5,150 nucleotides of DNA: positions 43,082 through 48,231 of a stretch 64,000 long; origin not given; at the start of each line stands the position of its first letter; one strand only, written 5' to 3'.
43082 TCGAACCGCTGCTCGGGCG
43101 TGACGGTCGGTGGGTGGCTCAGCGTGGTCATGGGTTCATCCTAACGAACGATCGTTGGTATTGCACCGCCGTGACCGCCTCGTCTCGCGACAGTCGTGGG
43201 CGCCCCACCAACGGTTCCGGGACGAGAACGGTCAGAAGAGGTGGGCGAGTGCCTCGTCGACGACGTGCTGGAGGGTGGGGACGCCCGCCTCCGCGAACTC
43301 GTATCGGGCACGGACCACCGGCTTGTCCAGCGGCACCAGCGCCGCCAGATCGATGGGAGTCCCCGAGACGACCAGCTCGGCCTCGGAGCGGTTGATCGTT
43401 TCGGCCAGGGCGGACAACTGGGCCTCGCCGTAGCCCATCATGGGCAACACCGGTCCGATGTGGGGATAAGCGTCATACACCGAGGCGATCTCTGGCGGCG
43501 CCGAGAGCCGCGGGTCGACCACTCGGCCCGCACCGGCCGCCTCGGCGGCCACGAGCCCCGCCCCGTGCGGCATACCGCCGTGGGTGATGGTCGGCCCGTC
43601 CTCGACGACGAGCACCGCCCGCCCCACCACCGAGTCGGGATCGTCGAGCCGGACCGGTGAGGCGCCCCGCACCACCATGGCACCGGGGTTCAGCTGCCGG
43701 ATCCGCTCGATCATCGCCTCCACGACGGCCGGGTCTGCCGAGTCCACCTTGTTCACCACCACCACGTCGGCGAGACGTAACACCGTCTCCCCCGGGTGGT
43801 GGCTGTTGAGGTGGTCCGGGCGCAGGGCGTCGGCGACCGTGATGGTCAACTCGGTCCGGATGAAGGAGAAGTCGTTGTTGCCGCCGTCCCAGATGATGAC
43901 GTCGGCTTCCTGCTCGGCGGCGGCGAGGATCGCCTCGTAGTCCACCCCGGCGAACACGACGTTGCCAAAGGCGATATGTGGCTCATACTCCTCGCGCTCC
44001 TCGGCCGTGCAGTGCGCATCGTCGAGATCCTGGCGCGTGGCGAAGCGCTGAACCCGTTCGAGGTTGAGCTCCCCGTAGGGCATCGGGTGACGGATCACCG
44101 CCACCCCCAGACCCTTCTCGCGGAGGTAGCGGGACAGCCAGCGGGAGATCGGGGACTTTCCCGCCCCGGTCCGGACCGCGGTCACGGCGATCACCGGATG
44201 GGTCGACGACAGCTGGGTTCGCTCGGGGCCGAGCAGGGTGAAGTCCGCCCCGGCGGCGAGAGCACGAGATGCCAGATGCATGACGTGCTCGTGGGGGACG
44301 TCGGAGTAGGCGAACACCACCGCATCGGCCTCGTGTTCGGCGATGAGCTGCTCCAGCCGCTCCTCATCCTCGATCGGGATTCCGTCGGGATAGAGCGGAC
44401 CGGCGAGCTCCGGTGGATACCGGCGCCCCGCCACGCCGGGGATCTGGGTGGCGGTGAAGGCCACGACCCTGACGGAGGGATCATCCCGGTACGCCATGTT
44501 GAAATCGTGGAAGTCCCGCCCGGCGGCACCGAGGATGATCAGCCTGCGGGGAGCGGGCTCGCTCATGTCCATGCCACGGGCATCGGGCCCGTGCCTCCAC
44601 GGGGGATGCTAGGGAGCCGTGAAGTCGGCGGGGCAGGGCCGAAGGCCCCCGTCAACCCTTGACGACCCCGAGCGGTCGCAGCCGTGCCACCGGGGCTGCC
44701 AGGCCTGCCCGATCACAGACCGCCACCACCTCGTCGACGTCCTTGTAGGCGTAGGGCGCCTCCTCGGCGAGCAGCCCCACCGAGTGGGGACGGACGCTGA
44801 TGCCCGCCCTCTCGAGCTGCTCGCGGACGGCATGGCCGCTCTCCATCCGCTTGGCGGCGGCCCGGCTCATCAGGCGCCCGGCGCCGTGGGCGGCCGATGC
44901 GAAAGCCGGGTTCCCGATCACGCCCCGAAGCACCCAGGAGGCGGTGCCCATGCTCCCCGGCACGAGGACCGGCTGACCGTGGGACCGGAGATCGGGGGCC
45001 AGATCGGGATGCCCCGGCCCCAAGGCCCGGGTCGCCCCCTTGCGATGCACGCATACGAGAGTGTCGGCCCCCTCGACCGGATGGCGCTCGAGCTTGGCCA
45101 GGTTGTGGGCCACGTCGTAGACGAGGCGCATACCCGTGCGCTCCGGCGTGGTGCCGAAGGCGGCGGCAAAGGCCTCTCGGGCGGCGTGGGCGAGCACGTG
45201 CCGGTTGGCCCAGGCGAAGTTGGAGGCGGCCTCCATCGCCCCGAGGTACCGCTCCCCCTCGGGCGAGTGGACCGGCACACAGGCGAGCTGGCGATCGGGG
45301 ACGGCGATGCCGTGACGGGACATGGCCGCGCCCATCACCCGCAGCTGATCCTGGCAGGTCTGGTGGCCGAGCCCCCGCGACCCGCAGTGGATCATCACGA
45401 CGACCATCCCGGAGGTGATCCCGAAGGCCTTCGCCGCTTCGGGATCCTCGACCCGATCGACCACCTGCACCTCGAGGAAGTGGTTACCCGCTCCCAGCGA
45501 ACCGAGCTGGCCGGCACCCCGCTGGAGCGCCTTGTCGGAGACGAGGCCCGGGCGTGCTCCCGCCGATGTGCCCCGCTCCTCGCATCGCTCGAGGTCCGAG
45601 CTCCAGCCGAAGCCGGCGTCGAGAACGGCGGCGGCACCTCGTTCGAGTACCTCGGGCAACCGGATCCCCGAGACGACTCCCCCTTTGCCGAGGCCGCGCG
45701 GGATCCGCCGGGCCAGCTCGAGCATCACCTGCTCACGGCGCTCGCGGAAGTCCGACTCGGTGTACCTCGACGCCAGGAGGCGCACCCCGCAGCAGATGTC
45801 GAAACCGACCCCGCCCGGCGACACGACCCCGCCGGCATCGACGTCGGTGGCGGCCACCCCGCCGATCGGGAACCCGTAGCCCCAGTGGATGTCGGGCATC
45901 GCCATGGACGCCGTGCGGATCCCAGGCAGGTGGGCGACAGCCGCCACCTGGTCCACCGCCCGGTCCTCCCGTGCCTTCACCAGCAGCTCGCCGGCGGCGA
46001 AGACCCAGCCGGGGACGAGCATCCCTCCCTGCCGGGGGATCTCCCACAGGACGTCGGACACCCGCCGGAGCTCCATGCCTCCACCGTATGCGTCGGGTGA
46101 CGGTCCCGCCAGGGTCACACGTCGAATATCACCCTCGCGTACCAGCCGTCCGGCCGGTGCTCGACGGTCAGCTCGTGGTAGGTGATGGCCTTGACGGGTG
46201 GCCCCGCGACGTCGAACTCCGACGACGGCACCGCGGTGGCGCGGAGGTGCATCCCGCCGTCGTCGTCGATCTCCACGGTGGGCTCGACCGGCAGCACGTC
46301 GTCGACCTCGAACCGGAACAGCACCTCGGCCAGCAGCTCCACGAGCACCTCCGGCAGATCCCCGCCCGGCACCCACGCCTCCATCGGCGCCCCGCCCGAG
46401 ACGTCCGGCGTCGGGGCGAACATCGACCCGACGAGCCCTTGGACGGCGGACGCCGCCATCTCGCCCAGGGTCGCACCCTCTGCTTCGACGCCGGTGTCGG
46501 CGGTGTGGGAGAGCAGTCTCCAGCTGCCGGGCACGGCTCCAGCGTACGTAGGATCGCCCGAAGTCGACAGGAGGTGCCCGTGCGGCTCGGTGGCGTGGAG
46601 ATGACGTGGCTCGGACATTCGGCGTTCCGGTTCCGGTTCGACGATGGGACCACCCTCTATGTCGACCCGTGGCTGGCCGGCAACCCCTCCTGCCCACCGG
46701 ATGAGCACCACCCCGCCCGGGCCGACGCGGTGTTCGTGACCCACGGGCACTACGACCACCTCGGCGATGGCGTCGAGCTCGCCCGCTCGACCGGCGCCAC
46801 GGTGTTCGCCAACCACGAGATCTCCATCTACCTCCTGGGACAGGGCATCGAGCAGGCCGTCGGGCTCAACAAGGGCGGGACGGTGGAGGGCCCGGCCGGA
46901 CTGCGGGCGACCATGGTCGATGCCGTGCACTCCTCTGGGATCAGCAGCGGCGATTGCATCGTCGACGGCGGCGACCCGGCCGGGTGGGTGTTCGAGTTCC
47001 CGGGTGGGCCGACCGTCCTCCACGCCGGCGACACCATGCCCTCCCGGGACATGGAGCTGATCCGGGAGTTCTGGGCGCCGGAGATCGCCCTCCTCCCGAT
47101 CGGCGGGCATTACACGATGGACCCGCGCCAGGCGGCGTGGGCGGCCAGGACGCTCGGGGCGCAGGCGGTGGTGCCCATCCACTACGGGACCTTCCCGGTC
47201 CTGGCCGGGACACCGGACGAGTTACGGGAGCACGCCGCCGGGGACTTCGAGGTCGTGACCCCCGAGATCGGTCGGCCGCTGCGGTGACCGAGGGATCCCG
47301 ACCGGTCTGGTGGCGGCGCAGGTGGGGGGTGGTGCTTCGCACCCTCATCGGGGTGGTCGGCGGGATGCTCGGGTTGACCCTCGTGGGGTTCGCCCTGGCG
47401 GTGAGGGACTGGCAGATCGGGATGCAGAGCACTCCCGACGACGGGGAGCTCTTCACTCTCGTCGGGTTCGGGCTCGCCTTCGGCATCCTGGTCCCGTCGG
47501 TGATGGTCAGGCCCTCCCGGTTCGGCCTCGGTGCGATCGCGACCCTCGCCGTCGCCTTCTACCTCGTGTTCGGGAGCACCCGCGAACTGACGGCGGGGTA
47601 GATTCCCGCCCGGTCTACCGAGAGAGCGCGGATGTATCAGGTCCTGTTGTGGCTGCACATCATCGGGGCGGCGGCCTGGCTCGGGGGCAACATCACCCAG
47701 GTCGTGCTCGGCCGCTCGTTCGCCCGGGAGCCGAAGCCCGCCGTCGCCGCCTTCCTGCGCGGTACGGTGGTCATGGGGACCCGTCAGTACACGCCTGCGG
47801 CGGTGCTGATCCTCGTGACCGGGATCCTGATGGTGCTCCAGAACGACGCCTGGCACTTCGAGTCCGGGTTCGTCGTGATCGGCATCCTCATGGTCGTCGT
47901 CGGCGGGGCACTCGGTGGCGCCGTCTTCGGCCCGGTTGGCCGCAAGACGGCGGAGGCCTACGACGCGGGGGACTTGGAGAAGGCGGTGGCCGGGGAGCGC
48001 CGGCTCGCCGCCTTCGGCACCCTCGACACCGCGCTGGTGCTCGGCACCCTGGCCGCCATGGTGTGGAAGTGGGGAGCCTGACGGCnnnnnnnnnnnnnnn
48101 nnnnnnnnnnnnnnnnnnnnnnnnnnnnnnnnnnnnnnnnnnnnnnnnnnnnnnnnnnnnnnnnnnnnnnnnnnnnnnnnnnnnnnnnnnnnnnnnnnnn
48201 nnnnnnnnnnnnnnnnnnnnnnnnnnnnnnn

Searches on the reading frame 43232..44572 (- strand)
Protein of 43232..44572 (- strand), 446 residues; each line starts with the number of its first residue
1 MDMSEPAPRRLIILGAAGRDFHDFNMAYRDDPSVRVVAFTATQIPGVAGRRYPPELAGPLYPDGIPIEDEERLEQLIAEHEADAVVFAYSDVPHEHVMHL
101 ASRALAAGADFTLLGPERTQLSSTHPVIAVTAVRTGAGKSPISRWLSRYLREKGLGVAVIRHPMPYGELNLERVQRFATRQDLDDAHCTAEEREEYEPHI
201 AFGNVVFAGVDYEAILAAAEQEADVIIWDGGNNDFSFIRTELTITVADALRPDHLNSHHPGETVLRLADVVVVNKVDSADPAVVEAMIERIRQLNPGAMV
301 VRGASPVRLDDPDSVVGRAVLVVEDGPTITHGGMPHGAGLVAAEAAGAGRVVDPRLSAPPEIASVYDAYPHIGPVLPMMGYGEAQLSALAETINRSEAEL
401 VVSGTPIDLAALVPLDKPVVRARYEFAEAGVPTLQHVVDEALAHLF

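Call 66: search_protein_families(library=pfam, proteins=[window:43232-44572:-], max_evalue=0.001)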
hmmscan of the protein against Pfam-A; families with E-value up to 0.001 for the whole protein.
window:43232-44572:- (446 aa): 2 families
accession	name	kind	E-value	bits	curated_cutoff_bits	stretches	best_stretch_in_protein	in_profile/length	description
PF02492.25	cobW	-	1.8e-06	28.1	20.7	1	237-301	112-179/180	CobW/HypB/UreG, nucleotide-binding domain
PF02606.20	LpxK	-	0.0005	19.7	27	0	121-252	31-157/328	Tetraacyldisaccharide-1-P 4'-kinase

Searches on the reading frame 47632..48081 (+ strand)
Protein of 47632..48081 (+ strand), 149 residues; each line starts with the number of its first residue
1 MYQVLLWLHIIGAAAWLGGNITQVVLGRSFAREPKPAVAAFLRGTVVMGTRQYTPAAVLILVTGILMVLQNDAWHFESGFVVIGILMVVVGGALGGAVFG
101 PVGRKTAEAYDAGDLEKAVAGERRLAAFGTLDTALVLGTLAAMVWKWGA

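Call 66: search_protein_families(library=pfam, proteins=[window:47632-48081:+], max_evalue=0.001)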
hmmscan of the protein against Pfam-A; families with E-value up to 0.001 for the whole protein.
window:47632-48081:+ (149 aa): 1 family
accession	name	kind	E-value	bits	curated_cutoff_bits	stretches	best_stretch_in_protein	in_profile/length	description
PF10027.14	DUF2269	-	1.3e-09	38.8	28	1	4-146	2-149/150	Predicted integral membrane protein (DUF2269)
